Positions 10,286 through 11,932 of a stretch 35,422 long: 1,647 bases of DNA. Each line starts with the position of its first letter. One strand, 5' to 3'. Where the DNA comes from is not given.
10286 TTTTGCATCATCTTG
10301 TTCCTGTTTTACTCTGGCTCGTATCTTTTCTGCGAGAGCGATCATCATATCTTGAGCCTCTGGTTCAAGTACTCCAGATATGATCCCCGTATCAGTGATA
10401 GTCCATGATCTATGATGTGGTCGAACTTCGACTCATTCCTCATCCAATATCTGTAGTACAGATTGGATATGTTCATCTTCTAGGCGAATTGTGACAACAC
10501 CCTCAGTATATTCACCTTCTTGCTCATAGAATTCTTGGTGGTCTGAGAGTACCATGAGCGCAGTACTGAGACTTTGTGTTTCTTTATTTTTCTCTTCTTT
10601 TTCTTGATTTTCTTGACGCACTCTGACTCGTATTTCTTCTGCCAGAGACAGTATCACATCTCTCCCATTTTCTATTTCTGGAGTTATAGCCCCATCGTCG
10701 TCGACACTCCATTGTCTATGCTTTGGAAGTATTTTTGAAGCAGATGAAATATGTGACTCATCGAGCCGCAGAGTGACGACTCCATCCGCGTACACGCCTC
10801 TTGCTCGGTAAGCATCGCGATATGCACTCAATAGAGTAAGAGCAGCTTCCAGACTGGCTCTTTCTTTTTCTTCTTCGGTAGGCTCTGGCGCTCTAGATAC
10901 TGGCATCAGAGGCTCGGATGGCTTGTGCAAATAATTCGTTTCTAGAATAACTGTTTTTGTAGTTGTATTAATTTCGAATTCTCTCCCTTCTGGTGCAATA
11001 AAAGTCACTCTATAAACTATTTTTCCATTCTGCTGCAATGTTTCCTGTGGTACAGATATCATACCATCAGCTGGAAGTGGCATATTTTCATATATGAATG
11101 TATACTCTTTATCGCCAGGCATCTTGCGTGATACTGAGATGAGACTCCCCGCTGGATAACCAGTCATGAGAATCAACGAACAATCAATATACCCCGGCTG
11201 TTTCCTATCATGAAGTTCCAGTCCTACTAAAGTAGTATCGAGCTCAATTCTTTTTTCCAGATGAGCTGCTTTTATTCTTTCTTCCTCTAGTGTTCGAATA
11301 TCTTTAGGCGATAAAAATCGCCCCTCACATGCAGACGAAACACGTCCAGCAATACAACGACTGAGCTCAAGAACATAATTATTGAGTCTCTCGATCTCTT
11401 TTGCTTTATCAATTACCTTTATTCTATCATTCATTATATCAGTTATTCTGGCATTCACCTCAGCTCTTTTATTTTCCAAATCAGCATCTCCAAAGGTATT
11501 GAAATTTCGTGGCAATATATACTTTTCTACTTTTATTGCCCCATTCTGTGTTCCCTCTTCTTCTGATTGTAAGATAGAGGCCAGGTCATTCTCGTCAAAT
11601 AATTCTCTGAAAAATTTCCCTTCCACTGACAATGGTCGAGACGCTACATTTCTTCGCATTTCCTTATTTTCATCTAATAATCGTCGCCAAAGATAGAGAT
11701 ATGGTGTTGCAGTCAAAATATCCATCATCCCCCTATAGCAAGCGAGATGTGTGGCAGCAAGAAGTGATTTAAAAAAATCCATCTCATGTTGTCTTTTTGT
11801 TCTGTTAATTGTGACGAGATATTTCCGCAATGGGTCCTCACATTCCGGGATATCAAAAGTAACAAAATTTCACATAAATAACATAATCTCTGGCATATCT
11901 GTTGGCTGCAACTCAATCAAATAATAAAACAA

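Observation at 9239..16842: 7.6-kb block of unrecognised genes splitting the type IV pilus neighbourhood: candidate multi-gene system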

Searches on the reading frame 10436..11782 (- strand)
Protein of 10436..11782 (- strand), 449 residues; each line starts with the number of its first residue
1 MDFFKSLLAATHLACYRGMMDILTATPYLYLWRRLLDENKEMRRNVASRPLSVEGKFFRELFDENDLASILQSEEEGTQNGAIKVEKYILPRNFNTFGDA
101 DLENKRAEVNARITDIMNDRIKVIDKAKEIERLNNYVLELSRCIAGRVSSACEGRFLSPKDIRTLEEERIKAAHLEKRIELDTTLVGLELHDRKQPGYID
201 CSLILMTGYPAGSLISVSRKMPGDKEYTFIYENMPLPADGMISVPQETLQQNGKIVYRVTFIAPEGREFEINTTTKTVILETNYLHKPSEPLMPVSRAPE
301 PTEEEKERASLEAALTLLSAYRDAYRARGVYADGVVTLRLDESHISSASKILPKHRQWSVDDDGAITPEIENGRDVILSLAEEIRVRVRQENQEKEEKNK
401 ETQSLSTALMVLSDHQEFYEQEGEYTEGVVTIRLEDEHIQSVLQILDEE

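Call 72: search_protein_representatives(protein=window:10436-11782:-)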
Query: 449 residues. Proteins with E-value up to 0.001 (for the whole library): 14; up to 1e-10: 11; up to 1e-30: 7. The best 14 are listed.
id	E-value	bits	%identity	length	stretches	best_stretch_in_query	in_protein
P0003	1.3e-77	277.9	74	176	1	90-265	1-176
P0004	5.0e-65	236.4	62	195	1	42-239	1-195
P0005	8.1e-60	219.2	43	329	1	3-325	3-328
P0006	2.5e-48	181.4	70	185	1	40-199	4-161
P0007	8.4e-41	156.6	62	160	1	206-352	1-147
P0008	3.0e-36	141.6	49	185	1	127-307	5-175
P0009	1.2e-35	139.6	50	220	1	1-196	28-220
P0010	5.1e-25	104.6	52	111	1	307-415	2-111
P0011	3.0e-24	102.1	57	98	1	221-321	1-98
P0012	2.5e-14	69.4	46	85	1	340-422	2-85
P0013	1.2e-13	67.1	47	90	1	235-318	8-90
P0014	3.4e-09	52.5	45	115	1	1-66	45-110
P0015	1.4e-06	43.9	38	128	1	2-87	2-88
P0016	3.2e-04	36.1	64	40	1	377-415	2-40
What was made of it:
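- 9239..12673 (-): 'big' protein, 1144 aa. A genus-restricted orphan with no signal peptide or transmembrane segment. An exhaustive HMMER search found only 14 short hits among 1.84 billion proteins (call 72).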

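Call 87: predict_structure(alignment_id=A6)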
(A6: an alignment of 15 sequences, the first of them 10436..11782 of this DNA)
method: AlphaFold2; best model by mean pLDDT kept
length: 449 residues; sequences in the alignment: 15
mean_pLDDT: 72.6   pTM: 0.36
mean pLDDT of the five models: 72.6, 70.5, 70.4, 69.7, 67.1
residues with pLDDT >= 90: 127; 70-90: 122; 50-70: 116; < 50: 84
segments of 3 or more residues with pLDDT < 50: 77-85, 152-157, 172-184, 329-346, 351-360, 364-369, 422-433
pLDDT, mean of each block of 10 residues (from residue 1): 84 73 91 94 95 95 95 61 55 82 89 88 92 90 77 53 62 42 52 79 78 94 96 94 92 94 88 88 86 58 78 70 59 43 47 45 50 54 65 72 64 56 45 52 51
secondary structure, 60 per line:
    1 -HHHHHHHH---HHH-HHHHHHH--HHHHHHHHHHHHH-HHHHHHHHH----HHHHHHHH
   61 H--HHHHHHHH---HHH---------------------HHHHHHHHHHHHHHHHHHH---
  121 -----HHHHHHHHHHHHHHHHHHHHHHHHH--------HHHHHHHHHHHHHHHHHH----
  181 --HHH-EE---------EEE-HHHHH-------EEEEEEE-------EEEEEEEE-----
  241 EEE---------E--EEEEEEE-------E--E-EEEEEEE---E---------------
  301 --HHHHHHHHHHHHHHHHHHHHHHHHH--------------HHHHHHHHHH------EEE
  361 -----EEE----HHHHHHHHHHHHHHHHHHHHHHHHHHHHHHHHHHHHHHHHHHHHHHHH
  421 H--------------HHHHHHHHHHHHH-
elements in order: H2-9 H17-23 H26-38 H40-48 H53-61 H64-71 H99-117 H126-150 H159-176 E198-200 H202-206 E214-220 E228-235 E241-243 E256-262 E275-281 H303-327 H342-351 E358-360 E366-368 H373-421 H436-448
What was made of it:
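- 10913..11200 (-): Beta-sandwich domain of big (residues ~492-587). It is preceded by helical and coiled-coil regions. AlphaFold2 model of residues 298-746 has mean pLDDT 72.6, and this domain scores 78-96 (call 87).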

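Call 89: fold_search(model_id=the predicted structure, library=pdb)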
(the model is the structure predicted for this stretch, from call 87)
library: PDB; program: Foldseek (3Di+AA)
matches with E <= 10: 742; with E <= 0.001: 0
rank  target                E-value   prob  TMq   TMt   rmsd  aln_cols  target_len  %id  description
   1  7xq8_A                4.5e-02  0.54  0.13  0.30  12.0       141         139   18  Structure of human B-cell antigen receptor of the IgM isotype (released 2022-08-17)
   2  7r5e_A                6.8e-02  0.47  0.12  0.28  10.6       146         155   15  FtrA-P19 from Rubrivivax gelatinosus in complex with copper and magnesium (X1) (released 2022-05-18)
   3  2igl_A                7.6e-02  0.54  0.12  0.35   5.6        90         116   21  Crystal Structure of E. coli YEDX, a transthyretin related protein (released 2007-10-02)
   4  6xi3                  8.6e-02  0.66  0.14  0.15   5.7       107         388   12  Crystal structure of tetra-tandem repeat in extending region of large adhesion protein (released 2020-10-14)
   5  6agf_B                8.6e-02  0.51  0.15  0.30  11.1       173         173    9  Structure of the human voltage-gated sodium channel Nav1.4 in complex with beta1 (released 2018-10-10)
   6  7wso_A                9.1e-02  0.41  0.14  0.31  12.2       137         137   18  Structure of a membrane protein G (released 2022-08-31)
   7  7r5p_F                9.7e-02  0.44  0.12  0.28  10.0       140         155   16  Strep-tag FtrA-P19 from Rubrivivax gelatinosus in complex with copper and iron (released 2022-05-18)
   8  4v96_AA               9.7e-02  0.23  0.10  0.15  19.1       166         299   13  The structure of a 1.8 MDa viral genome injection device suggests alternative infection mechanisms (released 2014-07-09)
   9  7zg0_C                1.2e-01  0.85  0.14  0.29   5.2       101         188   13  Murine IL-27 in complex with IL-27Ra and a non-competing Nb (released 2022-11-02)
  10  7r3s_A                1.2e-01  0.41  0.12  0.26   7.1       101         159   15  FtrA/P19 of Rubrivivax gelatinosus in complex with Ni (released 2022-05-18)
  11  3og6_B                1.3e-01  0.87  0.15  0.31   4.4       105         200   15  The crystal structure of human interferon lambda 1 complexed with its high affinity receptor in space group P212121 (released 2010-10-20)
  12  6gnm_C                1.3e-01  0.63  0.12  0.36   5.3        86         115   26  Crystal Structure Of Sea Bream Transthyretin in complex with 2,2',4,4'-tetrahydroxybenzophenone (BP2) (released 2018-07-11)
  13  2g2n_C                1.4e-01  0.47  0.12  0.36   5.2        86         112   22  Crystal Structure of E.coli transthyretin-related protein with bound Zn (released 2006-12-12)
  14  8e4c_C                1.5e-01  0.47  0.12  0.30  10.7       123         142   16  IgM BCR fab truncated form (released 2022-11-16)
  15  9m8o_Q                1.5e-01  0.25  0.10  0.25  17.9       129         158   17  Cryo-EM structure of bacteriophage NF5 baseplate (released 2025-12-17)
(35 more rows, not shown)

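Call 91: fold_search(model_id=the predicted structure, library=viral)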
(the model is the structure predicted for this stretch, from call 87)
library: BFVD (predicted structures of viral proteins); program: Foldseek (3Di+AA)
matches with E <= 10: 413; with E <= 0.001: 1
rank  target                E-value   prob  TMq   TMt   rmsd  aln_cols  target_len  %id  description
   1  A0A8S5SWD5            7.7e-04  1.00  0.14  0.30  11.0       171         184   15  Uncharacterized protein [virus sp. ctoC338]
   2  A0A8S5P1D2            1.3e-03  0.97  0.13  0.12  22.0       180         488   15  Uncharacterized protein [Siphoviridae sp. ctiMP24]
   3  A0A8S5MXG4            1.9e-03  0.92  0.12  0.09  19.1       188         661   19  DUF6273 domain-containing protein [Siphoviridae sp. ct91l7]
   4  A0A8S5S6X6            2.3e-03  0.95  0.14  0.17  41.8       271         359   12  Tail fiber protein [Siphoviridae sp. ctdau33]
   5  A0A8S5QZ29            4.6e-03  1.00  0.14  0.21  14.2       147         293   13  Collagen triple helix repeat protein (Fragment) [Siphoviridae sp. cttWj13]
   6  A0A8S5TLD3            4.9e-03  0.95  0.12  0.08  10.4       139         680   17  Uncharacterized protein [Siphoviridae sp. ctTIi48]
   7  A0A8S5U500            5.8e-03  0.85  0.13  0.16  44.5       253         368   13  Tail protein (Fragment) [Siphoviridae sp. ctRSW19]
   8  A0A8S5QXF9            6.6e-03  0.47  0.11  0.09  39.7       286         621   11  Tail fiber protein (Fragment) [Siphoviridae sp. ctr592]
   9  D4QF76                7.4e-03  0.96  0.18  0.36  19.6       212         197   10  Uncharacterized protein [Aeropyrum pernix bacilliform virus 1 (isolate -/Japan/Tanaka/2005)]
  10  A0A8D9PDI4            8.9e-03  0.92  0.14  0.09  37.2       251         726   12  Collagen I alpha 1 [Podoviridae sp. ct5O42]
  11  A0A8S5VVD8            1.3e-02  0.98  0.13  0.08  12.3       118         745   19  GDSL like Lipase Acylhydrolase [Ackermannviridae sp.]
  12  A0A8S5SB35            1.5e-02  0.84  0.14  0.16  56.2       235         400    9  BppU domain protein [Siphoviridae sp. ctJLl6]
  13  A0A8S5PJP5            1.5e-02  0.77  0.13  0.07  56.0       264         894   11  BppU domain protein (Fragment) [Siphoviridae sp. ctRcp9]
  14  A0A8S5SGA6            2.0e-02  0.89  0.15  0.08  40.4       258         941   11  Tail fiber protein [Siphoviridae sp. ctzyE57]
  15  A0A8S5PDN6            2.0e-02  0.54  0.11  0.18  30.8       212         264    7  Nucleoid-associated protein [Siphoviridae sp. ctorp6]
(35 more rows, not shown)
